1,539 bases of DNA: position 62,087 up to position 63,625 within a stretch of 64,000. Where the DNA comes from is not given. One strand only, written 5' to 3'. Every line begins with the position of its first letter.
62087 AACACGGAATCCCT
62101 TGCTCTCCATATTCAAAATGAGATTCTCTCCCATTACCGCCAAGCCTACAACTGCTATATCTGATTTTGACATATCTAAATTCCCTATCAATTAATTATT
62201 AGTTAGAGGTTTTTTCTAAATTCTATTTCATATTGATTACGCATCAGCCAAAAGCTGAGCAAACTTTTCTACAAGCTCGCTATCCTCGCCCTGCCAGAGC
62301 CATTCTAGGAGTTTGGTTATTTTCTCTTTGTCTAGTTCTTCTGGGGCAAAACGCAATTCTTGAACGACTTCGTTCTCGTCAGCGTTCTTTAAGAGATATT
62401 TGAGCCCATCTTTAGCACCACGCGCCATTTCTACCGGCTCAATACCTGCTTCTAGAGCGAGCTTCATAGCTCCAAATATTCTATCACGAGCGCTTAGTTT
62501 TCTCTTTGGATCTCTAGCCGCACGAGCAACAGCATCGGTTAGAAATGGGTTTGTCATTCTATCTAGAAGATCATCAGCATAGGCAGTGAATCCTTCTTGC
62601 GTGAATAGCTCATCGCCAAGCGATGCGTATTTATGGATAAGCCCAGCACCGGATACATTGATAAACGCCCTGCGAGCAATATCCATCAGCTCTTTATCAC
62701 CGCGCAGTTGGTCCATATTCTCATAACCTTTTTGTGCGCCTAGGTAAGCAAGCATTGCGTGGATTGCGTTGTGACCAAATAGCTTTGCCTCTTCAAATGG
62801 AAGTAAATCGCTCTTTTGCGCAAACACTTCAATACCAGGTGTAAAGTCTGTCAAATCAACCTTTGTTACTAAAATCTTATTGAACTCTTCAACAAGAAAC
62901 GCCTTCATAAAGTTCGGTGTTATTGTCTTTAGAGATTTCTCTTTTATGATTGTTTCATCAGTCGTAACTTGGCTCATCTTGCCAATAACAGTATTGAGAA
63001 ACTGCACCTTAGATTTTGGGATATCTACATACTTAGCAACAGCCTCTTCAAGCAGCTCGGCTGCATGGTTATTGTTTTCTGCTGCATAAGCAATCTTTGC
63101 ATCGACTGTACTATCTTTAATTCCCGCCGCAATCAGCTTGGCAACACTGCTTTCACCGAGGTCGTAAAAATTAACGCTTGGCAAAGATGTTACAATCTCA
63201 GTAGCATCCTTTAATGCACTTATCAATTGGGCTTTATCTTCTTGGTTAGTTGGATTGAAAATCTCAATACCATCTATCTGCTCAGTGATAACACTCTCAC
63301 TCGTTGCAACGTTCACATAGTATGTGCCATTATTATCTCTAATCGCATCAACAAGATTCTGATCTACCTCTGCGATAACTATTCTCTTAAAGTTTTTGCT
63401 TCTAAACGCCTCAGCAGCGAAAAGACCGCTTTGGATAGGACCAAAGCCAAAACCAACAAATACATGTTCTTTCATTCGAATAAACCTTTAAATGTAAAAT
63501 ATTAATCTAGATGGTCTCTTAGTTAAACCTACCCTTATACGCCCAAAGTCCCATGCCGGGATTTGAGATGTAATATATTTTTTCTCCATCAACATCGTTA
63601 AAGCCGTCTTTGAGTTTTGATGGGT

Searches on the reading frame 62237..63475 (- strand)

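Call 63: search_protein_families(library=pfam, proteins=[window:62237-63475:-], max_evalue=0.001)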
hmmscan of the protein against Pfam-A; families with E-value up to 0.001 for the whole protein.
window:62237-63475:- (412 aa): 1 family
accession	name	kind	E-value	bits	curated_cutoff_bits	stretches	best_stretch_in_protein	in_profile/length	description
PF08125.19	Mannitol_dh_C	-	2.5e-18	66.7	30.7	1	223-371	1-138/190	Mannitol dehydrogenase C-terminal domain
